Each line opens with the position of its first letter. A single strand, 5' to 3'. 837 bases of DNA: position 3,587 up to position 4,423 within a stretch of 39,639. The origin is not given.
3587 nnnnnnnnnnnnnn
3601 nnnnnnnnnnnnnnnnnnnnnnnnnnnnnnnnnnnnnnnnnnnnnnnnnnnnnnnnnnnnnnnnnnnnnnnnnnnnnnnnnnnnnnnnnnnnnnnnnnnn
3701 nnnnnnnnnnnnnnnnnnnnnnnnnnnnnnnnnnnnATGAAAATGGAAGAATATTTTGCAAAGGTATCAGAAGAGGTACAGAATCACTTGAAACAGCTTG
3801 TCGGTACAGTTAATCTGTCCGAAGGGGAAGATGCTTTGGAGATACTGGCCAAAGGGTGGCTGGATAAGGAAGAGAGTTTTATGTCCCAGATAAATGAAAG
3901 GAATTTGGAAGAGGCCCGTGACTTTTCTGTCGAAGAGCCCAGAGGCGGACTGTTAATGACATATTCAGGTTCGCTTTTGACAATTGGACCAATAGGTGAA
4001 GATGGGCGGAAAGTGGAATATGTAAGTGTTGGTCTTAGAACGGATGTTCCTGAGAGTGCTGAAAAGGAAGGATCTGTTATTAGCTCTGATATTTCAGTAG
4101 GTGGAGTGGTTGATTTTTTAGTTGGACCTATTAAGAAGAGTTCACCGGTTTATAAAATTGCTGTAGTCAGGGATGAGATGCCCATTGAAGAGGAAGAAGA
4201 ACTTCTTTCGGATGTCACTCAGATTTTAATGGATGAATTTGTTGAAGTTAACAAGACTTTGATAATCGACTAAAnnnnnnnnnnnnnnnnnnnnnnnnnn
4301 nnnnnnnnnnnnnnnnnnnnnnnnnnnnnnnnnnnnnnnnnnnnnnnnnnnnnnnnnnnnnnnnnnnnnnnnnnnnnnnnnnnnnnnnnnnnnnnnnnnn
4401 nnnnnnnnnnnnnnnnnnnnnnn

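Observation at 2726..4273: Divergent paralogue pair: an unknown ~170-aa domain found alone (operon leader) and fused to an HU/IHF DNA-binding domain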

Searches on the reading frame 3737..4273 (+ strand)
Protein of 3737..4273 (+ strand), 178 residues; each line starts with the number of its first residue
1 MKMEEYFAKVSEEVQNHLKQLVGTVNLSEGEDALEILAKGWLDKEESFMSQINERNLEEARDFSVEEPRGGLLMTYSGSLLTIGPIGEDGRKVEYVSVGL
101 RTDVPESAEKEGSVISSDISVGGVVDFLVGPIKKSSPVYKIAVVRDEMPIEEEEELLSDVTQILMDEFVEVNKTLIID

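Call 4: search_protein_families(library=pfam, proteins=[window:3737-4273:+], max_evalue=0.01)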
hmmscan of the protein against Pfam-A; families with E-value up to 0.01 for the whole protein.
window:3737-4273:+ (178 aa): 0 families

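Call 5: search_protein_families(library=ncbifam, proteins=[window:3737-4273:+], max_evalue=0.1)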
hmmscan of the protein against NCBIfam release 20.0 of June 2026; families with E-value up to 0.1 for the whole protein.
window:3737-4273:+ (178 aa): 0 families

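Call 6: find_homologous_proteins(query=window:3737-4273:+)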
Query window:3737-4273:+ (178 aa): 132 proteins with E <= 0.001 among 212 candidates; the best 120 are listed.
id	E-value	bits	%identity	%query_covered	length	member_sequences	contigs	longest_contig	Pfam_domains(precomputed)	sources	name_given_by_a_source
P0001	6.2e-102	357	97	99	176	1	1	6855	-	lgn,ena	-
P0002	9.8e-100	349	95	99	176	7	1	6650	-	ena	-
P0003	1.6e-98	345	94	99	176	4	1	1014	-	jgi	jgi:hypothetical protein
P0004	1.3e-94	333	90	99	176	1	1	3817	-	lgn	-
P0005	3.1e-94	332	88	99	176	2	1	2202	-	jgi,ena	-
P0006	1.3e-91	323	88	99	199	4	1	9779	-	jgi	jgi:hypothetical protein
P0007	8.1e-91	320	85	99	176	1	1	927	-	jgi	jgi:hypothetical protein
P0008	1.0e-90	320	86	99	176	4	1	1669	-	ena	-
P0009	2.9e-84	299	79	99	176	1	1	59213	-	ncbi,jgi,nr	ncbi:MAG: hypothetical protein PF693_05760 [Spirochaetia bacterium]|jgi:hypothetical protein|nr:hypo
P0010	1.4e-83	297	80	100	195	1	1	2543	-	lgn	-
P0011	3.7e-83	295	81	99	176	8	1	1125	-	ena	-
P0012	4.3e-83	295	81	99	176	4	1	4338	-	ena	-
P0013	1.3e-82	294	81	99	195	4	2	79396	-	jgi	jgi:hypothetical protein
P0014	5.5e-81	288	78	100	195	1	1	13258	-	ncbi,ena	-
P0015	1.8e-80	287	76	99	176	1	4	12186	-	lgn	-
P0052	3.8e-51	191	56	98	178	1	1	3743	-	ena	-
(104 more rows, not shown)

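Call 12: search_solved_structures(query=A1, max_evalue=10, show_alignments=2)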
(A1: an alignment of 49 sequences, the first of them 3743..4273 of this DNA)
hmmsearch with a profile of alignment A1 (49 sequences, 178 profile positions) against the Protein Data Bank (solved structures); distinct sequences matched with E-value up to 10: 2.
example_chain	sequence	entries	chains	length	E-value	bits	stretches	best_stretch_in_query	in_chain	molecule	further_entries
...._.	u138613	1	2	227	0.57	13.3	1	72-111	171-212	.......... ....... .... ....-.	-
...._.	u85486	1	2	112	1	12.5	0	60-76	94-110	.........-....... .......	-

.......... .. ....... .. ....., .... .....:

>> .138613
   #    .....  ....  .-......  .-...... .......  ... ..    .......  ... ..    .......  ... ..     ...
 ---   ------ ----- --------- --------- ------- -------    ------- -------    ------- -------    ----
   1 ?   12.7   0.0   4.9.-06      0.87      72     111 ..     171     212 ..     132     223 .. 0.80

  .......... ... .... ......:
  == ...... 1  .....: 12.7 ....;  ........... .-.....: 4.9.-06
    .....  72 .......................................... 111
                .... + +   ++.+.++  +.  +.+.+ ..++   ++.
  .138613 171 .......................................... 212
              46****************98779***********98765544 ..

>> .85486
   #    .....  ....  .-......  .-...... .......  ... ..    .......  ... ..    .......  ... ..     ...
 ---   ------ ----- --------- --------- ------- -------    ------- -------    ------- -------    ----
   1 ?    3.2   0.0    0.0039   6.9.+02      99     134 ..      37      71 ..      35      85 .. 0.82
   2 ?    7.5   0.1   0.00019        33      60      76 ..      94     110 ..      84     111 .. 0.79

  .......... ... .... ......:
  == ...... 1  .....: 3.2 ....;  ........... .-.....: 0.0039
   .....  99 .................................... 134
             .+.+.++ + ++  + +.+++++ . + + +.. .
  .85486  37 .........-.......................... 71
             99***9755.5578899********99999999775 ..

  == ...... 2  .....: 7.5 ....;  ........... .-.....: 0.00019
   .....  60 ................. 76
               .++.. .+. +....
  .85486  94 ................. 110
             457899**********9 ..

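Call 15: find_related_loci(query=A2, collection=genome_contigs, flank=8000)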
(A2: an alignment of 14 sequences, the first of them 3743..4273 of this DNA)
Query A2 (176 aa) in genome_contigs; peptide patterns used: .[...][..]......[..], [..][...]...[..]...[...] (x = any residue, [..] = any of these).
272 stretches matched a pattern; 193 encode a relative of the query (tblastn E <= 1e-3); the best 80 are kept; 80 distinct loci.
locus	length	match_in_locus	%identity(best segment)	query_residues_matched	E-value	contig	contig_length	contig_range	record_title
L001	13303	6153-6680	91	1-176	3e-94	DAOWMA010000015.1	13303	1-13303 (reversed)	MAG TPA_asm: Spirochaetaceae bacterium isolate CSMAG_2990 CSMAG_2990_k141_1337937_length_13303_cov_378.7674, whole genom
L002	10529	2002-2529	89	1-176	2e-93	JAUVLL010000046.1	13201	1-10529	MAG: Spirochaetaceae bacterium isolate CSMAG_505 CSMAG_505_k141_550935_length_13201_cov_7.9882, whole genome shotgun seq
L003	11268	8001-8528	90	1-176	8e-93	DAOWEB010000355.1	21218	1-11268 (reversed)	MAG TPA_asm: Spirochaetaceae bacterium isolate CSMAG_1928 CSMAG_1928_k141_6546357_length_21218_cov_10.1180, whole genome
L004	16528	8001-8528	79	1-176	4e-83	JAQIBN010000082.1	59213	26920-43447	MAG: Spirochaetia bacterium isolate GH26 k119_421431, whole genome shotgun sequence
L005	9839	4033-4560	73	1-176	5e-75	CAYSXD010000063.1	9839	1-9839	MAG TPA_asm: uncultured Spirochaetaceae bacterium isolate SRP128015_co1_298 genome assembly, contig: NODE_11262_length_9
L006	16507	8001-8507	63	1-176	4e-71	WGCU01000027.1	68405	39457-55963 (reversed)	MAG: Spirochaetaceae bacterium isolate S145_15 k151_17262, whole genome shotgun sequence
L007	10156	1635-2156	66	1-174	4e-68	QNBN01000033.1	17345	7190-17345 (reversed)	MAG: Spirochaetes bacterium isolate B62_G9 B62_Guay9_scaffold_02421, whole genome shotgun sequence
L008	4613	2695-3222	71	1-176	2e-66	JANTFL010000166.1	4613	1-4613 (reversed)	MAG: Sediminispirochaeta sp. isolate bin10011 c_000000022603, whole genome shotgun sequence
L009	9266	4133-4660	70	1-176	4e-65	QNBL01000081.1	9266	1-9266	MAG: Spirochaetes bacterium isolate B11_G9 B11_Guay9_scaffold_09977, whole genome shotgun sequence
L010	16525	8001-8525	58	1-174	7e-61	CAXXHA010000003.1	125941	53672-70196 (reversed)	MAG: Spirochaetia bacterium isolate 4b612f34-177e-4c5c-b08e-3e7ec00fbc00 genome assembly, contig: contig_3, whole genome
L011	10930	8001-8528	51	1-176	7e-57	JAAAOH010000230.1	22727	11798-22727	MAG: Spirochaetes bacterium isolate GSL.Bin19 NODE_1367_length_22727_cov_0.548085, whole genome shotgun sequence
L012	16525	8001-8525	53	1-174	8e-57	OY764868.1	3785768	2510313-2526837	MAG: Spirochaetia bacterium isolate 011fa16d-6e6a-4572-b8a7-e5a7f8581680 genome assembly, chromosome: 1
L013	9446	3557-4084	56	1-176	6e-56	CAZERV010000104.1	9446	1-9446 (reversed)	MAG TPA_asm: uncultured Spirochaetaceae bacterium isolate binchicken_co136_132 genome assembly, contig: NODE_3187_length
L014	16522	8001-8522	52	1-174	7e-56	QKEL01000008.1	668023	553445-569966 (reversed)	MAG: Spirochaetales bacterium isolate SZUA-475 scaffold_1, whole genome shotgun sequence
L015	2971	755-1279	50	1-175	7e-56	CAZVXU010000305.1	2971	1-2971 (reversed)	MAG TPA_asm: uncultured Spirochaetaceae bacterium isolate binchicken_co8_286 genome assembly, contig: NODE_68596_length_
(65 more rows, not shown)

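Call 17: predict_structure(alignment_id=A1)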
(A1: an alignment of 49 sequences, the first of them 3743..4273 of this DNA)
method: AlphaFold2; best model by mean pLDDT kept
length: 176 residues; sequences in the alignment: 49
mean_pLDDT: 88.3   pTM: 0.83
mean pLDDT of the five models: 88.3, 87.4, 86.8, 86.5, 86.2
residues with pLDDT >= 90: 114; 70-90: 41; 50-70: 20; < 50: 1
segments of 3 or more residues with pLDDT < 50: none
pLDDT, mean of each block of 10 residues (from residue 1): 81 84 64 88 95 95 96 93 94 77 85 96 94 94 94 95 90 65
secondary structure, 60 per line:
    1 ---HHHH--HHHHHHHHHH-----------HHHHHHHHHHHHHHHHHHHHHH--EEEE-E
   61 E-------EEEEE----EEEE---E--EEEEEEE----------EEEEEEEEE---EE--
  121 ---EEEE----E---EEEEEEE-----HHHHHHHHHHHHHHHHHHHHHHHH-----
elements in order: H4-7 H10-19 H31-52 E55-58 E69-73 E78-81 E88-94 E105-113 E124-127 E136-142 H148-171

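Call 19: search_protein_representatives(alignment_id=A1)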
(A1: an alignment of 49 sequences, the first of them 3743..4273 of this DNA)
Query: 49 sequences, 178 profile positions. Proteins with E-value up to 0.001 (for the whole library): 224; up to 1e-10: 135; up to 1e-30: 82. The best 150 are listed.
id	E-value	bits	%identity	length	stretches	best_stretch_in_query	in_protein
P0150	2.1e-63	229.7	-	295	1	4-177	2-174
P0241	8.4e-63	227.8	-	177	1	1-176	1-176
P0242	7.4e-61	221.4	-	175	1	1-175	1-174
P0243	1.2e-60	220.7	-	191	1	2-176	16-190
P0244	6.5e-60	218.4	-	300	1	1-173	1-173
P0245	3.1e-57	209.6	-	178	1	1-174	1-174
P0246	4.3e-57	209.2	-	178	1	3-174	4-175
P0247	7.2e-57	208.4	-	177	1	1-176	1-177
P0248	1.7e-54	200.7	-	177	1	1-175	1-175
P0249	1.9e-54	200.6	-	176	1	4-175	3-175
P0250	3.8e-54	199.6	-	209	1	4-177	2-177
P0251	8.2e-54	198.5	-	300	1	5-175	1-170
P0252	1.3e-53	197.8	-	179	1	1-174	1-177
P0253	2.8e-53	196.8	-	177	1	1-175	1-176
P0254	4.4e-53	196.1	-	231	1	1-175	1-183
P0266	6.7e-50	185.7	-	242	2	1-87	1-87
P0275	1.9e-48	181.0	-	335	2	88-176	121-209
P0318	9.1e-33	129.9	-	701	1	4-176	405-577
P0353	5.3e-18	81.8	-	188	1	100-174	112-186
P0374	7.4e-11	58.5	-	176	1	27-174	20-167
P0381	3.7e-10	56.3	-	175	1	15-175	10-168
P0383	1.6e-09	54.2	-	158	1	42-141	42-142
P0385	2.2e-09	53.8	-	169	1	32-174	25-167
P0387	1.0e-08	51.6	-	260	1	28-149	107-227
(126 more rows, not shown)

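Call 20: fold_search(model_id=the predicted structure, library=pdb)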
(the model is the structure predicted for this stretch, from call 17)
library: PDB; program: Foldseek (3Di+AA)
matches with E <= 10: 522; with E <= 0.001: 0
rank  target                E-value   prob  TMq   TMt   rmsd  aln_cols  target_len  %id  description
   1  6zgp_B                2.6e-02  0.21  0.18  0.10  15.1       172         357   11  Crystal structure of the quaternary ammonium Rieske monooxygenase CntA in complex with inhibitor MMV12 (MMV020670) (released 2020-11-18)
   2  6zgp_C                3.5e-02  0.18  0.18  0.10  15.3       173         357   10  Crystal structure of the quaternary ammonium Rieske monooxygenase CntA in complex with inhibitor MMV12 (MMV020670) (released 2020-11-18)
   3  2r2y                  9.6e-02  0.11  0.14  0.21  13.1       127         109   15  Crystal structure of the proteasomal Rpn13 PRU-domain (released 2008-05-13)
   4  6u7k_A                1.1e-01  0.41  0.25  0.05  10.7       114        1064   14  Prefusion structure of PEDV spike (released 2019-09-18)
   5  6u7h_A                1.1e-01  0.28  0.24  0.06   9.3       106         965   10  Cryo-EM structure of the HCoV-229E spike glycoprotein (released 2019-11-13)
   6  7box_N                1.1e-01  0.08  0.16  0.15  18.1       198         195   12  Mature bacteriorphage t7 tail adaptor protein gp11 (released 2021-03-17)
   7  7box_M                1.1e-01  0.06  0.14  0.13  18.1       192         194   15  Mature bacteriorphage t7 tail adaptor protein gp11 (released 2021-03-17)
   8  8ay8_A                1.3e-01  0.06  0.16  0.15  18.5       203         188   10  X-RAY CRYSTAL STRUCTURE OF THE CsPYL1(V112L, T135L,F137I, T153I, V168A)-iSB9-HAB1 TERNARY COMPLEX (released 2023-03-22)
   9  7cbm_O                1.5e-01  0.09  0.15  0.12  17.2       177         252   12  Cryo-EM structure of the flagellar distal rod with partial hook from Salmonella (released 2021-04-28)
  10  4pjo_C                1.6e-01  0.23  0.18  0.33  10.1       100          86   10  Minimal U1 snRNP (released 2014-12-31)
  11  4pjo_c                1.7e-01  0.20  0.18  0.33  10.1       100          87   11  Minimal U1 snRNP (released 2014-12-31)
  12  1b34_A                1.8e-01  0.25  0.19  0.37   8.8        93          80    8  CRYSTAL STRUCTURE OF THE D1D2 SUB-COMPLEX FROM THE HUMAN SNRNP CORE DOMAIN (released 2000-01-13)
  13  2zgl_A                1.8e-01  0.23  0.21  0.23  12.6       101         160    9  Crystal structure of recombinant Agrocybe aegerita (rAAL) (released 2009-01-20)
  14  9h0h_A                1.8e-01  0.05  0.16  0.16  17.0       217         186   12  X-RAY CRYSTAL STRUCTURE OF THE CsPYL1-OPABACTIN-HAB1 TERNARY COMPLEX (released 2025-08-20)
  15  9ue3_A                2.0e-01  0.18  0.21  0.05  11.0       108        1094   16  The structure of FIPV spike glycoprotein (released 2026-01-28)
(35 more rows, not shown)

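Call 21: search_protein_families(library=pfam, proteins=[P0318, P0275, P0266, P0387, P0374, P0381, P0385, P0383, P0254, P0353], max_evalue=0.01)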
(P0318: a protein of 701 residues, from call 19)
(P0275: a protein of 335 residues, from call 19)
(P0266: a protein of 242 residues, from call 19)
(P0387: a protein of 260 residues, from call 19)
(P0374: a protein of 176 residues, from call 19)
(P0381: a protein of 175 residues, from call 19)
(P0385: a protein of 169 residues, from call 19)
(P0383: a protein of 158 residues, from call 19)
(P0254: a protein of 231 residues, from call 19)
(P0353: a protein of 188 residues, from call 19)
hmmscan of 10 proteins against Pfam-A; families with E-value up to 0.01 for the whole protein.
P0318 (701 aa): 2 families
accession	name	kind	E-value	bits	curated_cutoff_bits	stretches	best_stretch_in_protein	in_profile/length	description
PF00092.34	VWA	-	2.2e-16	61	23.8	1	96-287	4-173/174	von Willebrand factor type A domain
PF13519.12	VWA_2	-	5.6e-13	49.9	27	1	95-209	2-106/107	von Willebrand factor type A domain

P0275 (335 aa): 1 family
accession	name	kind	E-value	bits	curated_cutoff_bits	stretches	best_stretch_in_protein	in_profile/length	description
PF00216.26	Bac_DNA_binding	-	7.6e-15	55.4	22.4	1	217-310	2-89/90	Bacterial DNA-binding protein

P0266 (242 aa): 0 families

P0387 (260 aa): 0 families

P0374 (176 aa): 1 family
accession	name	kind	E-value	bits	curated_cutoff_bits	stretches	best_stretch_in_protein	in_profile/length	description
PF01174.25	SNO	-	0.0051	17.1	27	0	36-94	44-101/188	SNO glutamine amidotransferase family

P0381 (175 aa): 0 families

P0385 (169 aa): 0 families

P0383 (158 aa): 0 families

P0254 (231 aa): 0 families

P0353 (188 aa): 0 families

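Call 33: search_protein_families(library=pfam, alignment_id=A1, max_evalue=1)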
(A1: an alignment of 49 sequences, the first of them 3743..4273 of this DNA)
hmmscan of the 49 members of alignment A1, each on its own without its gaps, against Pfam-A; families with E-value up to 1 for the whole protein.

A. member 1, window:3743-4273:+ (176 aa): 0 families

B. families by the number of members that match (of 49 scanned): 24 families
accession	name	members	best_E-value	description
PF00216.26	Bac_DNA_binding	18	2.4e-14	Bacterial DNA-binding protein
PF18291.6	HU-HIG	14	5.1e-07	HU domain fused to wHTH, Ig, or Glycine-rich motif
PF18175.6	HU-CCDC81_bac_2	9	0.0088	CCDC81-like prokaryotic HU domain 2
PF08463.15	EcoEI_R_C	2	0.027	EcoEI R protein C-terminal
PF24530.1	DUF7597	2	0.18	Domain of unknown function (DUF7597)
PF22902.2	NOMO1-like_9th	1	0.025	BOS complex subunit NOMO1-like, beta sandwich domain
PF17235.7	STD1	1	0.025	STD1/MTH1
PF00563.25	EAL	1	0.029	EAL domain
PF21663.2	WipA_Phos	1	0.029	WipA-like, phosphatase domain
PF14491.11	DUF4435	1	0.04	Protein of unknown function (DUF4435)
PF25084.1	LbH_EIF2B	1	0.057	EIF2B subunit epsilon LbH domain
PF12791.13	RsgI_N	1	0.081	Anti-sigma factor N-terminus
PF22766.2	ZW10_C2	1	0.092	ZW10 C-terminal helical domain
PF23399.1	LTI65_PGEED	1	0.1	LTI65/LTI78 PGEED repeat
PF22608.2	DNAX_ATPase_lid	1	0.11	DNA polymerase III clamp loader subunit, ATPase lid domain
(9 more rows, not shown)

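Call 34: search_protein_families(library=padloc, proteins=[window:3743-4273:+], max_evalue=0.01)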
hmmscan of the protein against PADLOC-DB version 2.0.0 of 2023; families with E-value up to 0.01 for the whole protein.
window:3743-4273:+ (176 aa): 0 families

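Call 48: find_encoding_contigs(protein=P0318, flank=8000, max_places=3)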
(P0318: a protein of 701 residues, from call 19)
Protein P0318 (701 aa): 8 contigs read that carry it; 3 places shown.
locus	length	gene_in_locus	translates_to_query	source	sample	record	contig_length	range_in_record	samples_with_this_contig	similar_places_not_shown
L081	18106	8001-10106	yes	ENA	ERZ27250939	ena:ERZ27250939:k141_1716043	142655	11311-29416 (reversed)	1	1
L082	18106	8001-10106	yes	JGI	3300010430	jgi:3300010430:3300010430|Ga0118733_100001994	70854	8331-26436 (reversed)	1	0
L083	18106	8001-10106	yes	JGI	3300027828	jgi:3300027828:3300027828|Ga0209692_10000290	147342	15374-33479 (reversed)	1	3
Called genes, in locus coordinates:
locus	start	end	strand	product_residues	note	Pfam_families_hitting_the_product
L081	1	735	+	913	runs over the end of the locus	-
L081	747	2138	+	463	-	PF04055:Radical_SAM, PF13186:SPASM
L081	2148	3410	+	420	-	-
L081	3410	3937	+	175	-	-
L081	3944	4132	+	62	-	-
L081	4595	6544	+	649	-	PF00672:HAMP, PF00211:Guanylate_cyc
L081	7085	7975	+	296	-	PF16697:Yop-YscD_cpl, PF00498:FHA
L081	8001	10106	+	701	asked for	PF00092:VWA, PF13519:VWA_2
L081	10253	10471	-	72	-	-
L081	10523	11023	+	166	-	-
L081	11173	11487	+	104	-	-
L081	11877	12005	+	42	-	-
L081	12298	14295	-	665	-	PF07696:7TMR-DISMED2, PF07695:7TMR-DISM_7TM, PF07228:SpoIIE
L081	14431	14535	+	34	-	-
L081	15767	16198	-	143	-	-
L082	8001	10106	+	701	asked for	PF00092:VWA, PF13519:VWA_2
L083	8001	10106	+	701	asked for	PF00092:VWA, PF13519:VWA_2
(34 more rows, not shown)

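Call 56: find_encoding_contigs(protein=P0387, flank=7000, max_places=2)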
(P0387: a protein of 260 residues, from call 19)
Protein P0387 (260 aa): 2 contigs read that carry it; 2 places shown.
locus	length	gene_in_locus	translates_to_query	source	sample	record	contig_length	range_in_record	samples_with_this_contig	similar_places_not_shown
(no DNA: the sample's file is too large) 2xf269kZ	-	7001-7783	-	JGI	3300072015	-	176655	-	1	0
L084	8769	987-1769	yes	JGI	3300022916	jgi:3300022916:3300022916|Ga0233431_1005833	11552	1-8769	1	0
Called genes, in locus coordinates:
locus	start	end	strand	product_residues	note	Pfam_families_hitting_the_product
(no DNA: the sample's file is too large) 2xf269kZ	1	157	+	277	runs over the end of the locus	-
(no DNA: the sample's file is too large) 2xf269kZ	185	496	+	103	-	-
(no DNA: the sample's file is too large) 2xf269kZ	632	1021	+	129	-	-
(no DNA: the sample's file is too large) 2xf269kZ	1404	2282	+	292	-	-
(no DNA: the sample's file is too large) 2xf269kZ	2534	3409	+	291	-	-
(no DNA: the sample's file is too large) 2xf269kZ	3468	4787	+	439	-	PF02689:Herpes_Helicase (faint), PF05970:PIF1, PF13604:AAA_30, PF13245:AAA_19, PF13538:UvrD_C_2 (weak)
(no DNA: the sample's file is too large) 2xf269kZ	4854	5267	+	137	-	-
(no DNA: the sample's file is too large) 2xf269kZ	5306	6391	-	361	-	-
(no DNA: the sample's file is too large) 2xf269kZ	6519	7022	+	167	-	-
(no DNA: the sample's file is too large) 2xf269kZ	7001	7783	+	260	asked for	-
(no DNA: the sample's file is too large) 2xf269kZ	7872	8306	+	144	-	-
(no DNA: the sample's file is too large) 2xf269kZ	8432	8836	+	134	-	-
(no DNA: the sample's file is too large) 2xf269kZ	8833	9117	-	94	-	-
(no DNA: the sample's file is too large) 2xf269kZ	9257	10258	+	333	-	-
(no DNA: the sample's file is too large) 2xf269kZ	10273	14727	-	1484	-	PF00657:Lipase_GDSL (weak), PF13472:Lipase_GDSL_2, PF01522:Polysacc_deac_1 (weak)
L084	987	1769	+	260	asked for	-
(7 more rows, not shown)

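Call 57: find_encoding_contigs(protein=P0374, flank=7000, max_places=2)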
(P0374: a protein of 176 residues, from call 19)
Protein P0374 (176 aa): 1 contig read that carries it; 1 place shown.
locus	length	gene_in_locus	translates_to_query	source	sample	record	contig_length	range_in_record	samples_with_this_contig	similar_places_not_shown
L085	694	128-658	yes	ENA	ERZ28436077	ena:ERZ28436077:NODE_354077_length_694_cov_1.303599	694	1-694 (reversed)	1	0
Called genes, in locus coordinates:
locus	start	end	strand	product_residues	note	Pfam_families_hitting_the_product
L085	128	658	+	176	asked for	-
